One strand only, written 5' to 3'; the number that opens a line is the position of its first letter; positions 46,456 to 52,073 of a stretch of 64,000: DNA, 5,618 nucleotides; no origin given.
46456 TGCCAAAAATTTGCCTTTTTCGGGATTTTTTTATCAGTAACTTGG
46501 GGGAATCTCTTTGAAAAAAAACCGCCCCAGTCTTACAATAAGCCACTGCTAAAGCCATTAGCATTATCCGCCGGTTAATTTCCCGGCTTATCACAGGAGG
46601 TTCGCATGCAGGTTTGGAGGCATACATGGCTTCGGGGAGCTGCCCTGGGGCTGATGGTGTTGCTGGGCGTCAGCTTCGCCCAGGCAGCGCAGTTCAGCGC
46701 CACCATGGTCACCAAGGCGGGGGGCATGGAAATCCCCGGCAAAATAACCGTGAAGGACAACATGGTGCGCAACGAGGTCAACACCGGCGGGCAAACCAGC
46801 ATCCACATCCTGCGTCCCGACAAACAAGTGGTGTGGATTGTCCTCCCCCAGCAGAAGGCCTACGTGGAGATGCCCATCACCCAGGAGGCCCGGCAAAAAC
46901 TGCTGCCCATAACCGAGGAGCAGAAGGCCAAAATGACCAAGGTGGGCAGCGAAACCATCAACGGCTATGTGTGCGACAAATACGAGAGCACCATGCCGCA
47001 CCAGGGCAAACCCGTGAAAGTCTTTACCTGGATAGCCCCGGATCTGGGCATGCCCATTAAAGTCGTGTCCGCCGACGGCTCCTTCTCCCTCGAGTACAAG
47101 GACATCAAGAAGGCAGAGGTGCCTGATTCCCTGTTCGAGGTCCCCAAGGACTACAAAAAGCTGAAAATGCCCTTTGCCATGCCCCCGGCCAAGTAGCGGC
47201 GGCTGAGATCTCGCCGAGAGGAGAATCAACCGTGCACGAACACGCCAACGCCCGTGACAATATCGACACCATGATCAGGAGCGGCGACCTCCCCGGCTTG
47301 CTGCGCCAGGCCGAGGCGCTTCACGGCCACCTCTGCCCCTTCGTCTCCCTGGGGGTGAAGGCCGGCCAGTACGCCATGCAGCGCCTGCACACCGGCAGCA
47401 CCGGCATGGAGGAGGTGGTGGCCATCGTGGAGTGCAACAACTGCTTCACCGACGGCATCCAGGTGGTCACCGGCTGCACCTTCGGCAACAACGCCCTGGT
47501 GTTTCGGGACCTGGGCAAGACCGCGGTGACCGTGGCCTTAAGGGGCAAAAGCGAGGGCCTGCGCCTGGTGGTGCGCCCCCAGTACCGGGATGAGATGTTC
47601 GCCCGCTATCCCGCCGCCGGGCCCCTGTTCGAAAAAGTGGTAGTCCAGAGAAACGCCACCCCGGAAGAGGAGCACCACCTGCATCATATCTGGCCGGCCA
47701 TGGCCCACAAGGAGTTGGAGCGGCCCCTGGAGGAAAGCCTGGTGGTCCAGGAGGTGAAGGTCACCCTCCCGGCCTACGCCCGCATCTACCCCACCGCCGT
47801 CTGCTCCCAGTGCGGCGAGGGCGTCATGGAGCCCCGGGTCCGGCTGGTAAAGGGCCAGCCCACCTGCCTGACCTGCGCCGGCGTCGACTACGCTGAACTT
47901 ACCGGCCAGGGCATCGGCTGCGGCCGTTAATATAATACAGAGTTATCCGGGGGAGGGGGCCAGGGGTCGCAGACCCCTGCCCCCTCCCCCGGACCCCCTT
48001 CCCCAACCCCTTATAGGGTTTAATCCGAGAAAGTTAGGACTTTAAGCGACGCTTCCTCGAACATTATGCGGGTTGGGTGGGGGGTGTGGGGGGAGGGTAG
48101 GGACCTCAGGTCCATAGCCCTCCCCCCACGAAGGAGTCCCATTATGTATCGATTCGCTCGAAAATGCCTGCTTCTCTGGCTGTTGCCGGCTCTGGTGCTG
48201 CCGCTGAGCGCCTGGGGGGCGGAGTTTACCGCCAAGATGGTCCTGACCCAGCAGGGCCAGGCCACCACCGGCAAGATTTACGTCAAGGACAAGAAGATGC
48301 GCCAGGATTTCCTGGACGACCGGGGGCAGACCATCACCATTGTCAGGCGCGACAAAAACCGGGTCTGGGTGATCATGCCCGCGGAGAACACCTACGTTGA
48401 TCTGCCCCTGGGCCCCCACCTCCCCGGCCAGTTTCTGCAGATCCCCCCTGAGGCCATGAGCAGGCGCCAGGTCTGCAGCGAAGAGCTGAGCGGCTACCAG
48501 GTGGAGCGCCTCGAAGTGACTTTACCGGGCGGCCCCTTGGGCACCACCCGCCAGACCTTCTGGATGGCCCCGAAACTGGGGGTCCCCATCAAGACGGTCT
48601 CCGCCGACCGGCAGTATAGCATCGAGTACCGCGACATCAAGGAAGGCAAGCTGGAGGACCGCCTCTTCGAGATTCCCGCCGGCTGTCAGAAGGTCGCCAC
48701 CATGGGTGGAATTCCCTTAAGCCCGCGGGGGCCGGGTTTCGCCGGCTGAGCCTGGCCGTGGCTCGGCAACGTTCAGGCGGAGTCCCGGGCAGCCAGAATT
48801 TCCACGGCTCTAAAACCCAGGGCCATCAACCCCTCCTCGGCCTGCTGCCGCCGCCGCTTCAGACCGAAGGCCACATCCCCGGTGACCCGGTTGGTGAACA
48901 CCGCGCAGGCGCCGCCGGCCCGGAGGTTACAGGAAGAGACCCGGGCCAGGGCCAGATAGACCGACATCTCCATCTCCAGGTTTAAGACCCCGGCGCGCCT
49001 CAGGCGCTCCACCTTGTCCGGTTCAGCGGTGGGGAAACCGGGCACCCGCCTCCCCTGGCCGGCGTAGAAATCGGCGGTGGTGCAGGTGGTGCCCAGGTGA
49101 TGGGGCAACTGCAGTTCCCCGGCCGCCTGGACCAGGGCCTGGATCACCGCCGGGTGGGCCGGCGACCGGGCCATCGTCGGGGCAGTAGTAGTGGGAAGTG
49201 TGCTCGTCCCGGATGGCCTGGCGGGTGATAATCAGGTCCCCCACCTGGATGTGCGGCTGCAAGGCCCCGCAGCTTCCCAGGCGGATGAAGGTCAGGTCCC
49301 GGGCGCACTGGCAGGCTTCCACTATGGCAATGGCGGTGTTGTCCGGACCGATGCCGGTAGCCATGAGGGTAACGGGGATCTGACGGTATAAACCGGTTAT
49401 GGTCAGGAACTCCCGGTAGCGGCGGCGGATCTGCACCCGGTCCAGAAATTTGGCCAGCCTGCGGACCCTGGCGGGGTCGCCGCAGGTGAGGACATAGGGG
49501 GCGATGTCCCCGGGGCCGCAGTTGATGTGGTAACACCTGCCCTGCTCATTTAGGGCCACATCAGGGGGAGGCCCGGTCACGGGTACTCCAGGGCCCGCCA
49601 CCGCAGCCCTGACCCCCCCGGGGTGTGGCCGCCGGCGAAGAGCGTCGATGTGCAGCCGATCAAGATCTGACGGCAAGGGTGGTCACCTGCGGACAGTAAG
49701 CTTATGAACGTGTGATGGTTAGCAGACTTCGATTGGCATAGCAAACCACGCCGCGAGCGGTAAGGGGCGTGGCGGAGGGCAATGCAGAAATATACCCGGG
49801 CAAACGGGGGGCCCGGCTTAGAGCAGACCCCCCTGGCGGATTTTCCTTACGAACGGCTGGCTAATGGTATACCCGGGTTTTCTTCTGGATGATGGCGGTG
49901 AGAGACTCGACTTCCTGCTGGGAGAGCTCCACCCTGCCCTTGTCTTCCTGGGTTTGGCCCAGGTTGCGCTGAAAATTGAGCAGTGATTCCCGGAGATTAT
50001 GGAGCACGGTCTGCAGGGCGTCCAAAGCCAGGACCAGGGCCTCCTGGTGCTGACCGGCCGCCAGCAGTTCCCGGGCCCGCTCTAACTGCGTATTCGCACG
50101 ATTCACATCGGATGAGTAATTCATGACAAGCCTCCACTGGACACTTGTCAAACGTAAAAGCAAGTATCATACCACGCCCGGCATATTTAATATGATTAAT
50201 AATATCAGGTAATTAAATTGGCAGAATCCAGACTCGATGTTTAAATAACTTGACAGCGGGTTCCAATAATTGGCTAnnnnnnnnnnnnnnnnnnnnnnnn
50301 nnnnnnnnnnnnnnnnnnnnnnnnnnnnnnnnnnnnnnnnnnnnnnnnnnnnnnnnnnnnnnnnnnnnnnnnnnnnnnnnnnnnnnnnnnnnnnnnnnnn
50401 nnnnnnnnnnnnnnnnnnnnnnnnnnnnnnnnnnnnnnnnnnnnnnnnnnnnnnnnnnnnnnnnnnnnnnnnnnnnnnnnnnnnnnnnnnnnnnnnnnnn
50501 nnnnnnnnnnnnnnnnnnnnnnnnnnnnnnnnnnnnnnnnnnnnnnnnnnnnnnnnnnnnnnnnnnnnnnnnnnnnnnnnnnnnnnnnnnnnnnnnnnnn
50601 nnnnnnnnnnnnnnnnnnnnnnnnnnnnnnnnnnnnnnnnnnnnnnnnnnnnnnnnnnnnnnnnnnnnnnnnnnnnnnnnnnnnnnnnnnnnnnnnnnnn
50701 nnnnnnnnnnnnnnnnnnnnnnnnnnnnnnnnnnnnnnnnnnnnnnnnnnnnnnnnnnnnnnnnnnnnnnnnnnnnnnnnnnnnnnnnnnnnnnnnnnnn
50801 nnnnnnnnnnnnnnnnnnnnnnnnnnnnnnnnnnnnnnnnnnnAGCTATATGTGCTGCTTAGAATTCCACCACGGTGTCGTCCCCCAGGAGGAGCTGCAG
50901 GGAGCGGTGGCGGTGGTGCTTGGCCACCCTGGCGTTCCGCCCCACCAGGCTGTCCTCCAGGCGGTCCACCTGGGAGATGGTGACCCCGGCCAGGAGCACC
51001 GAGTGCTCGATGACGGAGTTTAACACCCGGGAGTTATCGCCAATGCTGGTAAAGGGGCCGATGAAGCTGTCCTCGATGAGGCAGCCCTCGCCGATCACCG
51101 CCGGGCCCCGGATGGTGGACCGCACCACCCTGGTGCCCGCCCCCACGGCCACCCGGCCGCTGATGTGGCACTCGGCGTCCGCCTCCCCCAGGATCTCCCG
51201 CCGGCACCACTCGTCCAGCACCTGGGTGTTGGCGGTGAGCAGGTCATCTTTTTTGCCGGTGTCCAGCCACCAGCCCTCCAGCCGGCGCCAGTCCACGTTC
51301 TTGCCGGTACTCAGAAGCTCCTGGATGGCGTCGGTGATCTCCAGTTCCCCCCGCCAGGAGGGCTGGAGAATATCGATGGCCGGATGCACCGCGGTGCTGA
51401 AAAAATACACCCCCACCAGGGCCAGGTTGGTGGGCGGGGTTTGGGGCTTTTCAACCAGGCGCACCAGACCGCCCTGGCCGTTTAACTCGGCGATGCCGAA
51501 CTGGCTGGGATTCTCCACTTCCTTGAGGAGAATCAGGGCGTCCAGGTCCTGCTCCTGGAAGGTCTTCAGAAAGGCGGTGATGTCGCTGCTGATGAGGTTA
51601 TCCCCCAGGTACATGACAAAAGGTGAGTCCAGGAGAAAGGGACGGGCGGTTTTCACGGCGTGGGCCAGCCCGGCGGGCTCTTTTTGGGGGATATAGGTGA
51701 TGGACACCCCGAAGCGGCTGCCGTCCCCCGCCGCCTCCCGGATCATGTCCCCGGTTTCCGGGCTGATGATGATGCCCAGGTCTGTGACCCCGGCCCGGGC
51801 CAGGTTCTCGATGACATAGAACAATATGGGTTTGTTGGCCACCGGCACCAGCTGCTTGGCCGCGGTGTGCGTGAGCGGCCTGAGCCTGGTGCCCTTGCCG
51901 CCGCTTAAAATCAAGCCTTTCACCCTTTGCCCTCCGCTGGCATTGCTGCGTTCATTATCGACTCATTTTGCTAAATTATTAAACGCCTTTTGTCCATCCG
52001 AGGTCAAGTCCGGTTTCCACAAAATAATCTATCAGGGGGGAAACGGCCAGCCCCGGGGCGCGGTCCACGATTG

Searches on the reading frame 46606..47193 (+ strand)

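Call 20: search_protein_families(library=pfam, proteins=[window:46606-47193:+], max_evalue=0.001)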
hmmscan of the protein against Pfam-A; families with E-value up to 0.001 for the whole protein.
window:46606-47193:+ (196 aa): 1 family
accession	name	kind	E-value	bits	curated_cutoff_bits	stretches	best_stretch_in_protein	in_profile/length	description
PF14371.13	DUF4412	-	1.1e-16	61.6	21.6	1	49-148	27-123/191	Domain of unknown function (DUF4412)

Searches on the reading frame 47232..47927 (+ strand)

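Call 20: search_protein_families(library=pfam, proteins=[window:47232-47927:+], max_evalue=0.001)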
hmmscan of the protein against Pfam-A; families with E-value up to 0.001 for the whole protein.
window:47232-47927:+ (232 aa): 2 families
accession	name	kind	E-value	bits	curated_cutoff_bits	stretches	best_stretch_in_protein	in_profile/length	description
PF02663.19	FmdE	-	1.4e-34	119.5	22.9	1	30-168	1-130/133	FmdE, Molybdenum formylmethanofuran dehydrogenase operon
PF01258.23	zf-dskA_traR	-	2.5e-08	34.2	24.9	1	184-219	1-34/36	Prokaryotic dksA/traR C4-type zinc finger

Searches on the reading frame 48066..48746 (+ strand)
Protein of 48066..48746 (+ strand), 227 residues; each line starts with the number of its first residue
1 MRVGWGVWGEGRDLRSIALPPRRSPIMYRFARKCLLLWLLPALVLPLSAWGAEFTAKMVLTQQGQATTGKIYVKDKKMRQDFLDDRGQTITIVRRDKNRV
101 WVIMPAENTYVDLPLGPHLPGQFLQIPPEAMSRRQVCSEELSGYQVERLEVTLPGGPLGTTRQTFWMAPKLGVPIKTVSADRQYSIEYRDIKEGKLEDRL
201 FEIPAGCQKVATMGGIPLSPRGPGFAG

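Call 20: search_protein_families(library=pfam, proteins=[window:48066-48746:+], max_evalue=0.001)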
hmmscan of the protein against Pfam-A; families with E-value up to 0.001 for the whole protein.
window:48066-48746:+ (227 aa): 1 family
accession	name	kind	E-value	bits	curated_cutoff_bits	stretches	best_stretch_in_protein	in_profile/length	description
PF14371.13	DUF4412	-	5.3e-08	33.3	21.6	0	57-168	6-119/191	Domain of unknown function (DUF4412)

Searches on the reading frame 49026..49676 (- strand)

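Call 20: search_protein_families(library=pfam, proteins=[window:49026-49676:-], max_evalue=0.001)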
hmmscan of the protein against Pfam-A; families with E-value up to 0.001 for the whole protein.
window:49026-49676:- (217 aa): 1 family
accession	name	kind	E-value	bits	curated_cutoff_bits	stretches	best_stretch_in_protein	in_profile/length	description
PF01048.26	PNP_UDP_1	-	1.3e-21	77.5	25.1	1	60-176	1-113/233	Phosphorylase superfamily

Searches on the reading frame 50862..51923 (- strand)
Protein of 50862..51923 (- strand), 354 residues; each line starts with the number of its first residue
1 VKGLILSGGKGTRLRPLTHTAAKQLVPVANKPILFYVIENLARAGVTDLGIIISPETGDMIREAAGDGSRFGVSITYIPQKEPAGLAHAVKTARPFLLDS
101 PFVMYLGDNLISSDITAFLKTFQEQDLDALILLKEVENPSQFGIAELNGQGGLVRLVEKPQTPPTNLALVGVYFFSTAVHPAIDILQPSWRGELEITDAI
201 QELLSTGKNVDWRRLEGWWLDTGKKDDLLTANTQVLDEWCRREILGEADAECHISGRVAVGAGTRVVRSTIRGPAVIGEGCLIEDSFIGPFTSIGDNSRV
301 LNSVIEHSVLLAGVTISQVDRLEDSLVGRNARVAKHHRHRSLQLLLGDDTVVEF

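Call 20: search_protein_families(library=pfam, proteins=[window:50862-51923:-], max_evalue=0.001)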
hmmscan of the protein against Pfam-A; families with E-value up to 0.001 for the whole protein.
window:50862-51923:- (354 aa): 5 families
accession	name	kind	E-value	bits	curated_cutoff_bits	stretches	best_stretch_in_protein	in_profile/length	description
PF00483.29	NTP_transferase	-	3.4e-59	200.8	21.2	1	2-237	1-244/245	Nucleotidyl transferase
PF25084.1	LbH_EIF2B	-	8.3e-11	42.3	54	2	251-316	21-87/105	EIF2B subunit epsilon LbH domain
PF12804.13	NTP_transf_3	-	2.7e-07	31.3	27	1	3-109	1-96/160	MobA-like NTP transferase domain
PF00132.30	Hexapep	-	8.5e-05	22.5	27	0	275-302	2-30/36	Bacterial transferase hexapeptide (six repeats)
PF24894.1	Hexapep_GlmU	-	0.00066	20.2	23.3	0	254-309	21-75/104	GlmU-like, C-terminal hexapeptide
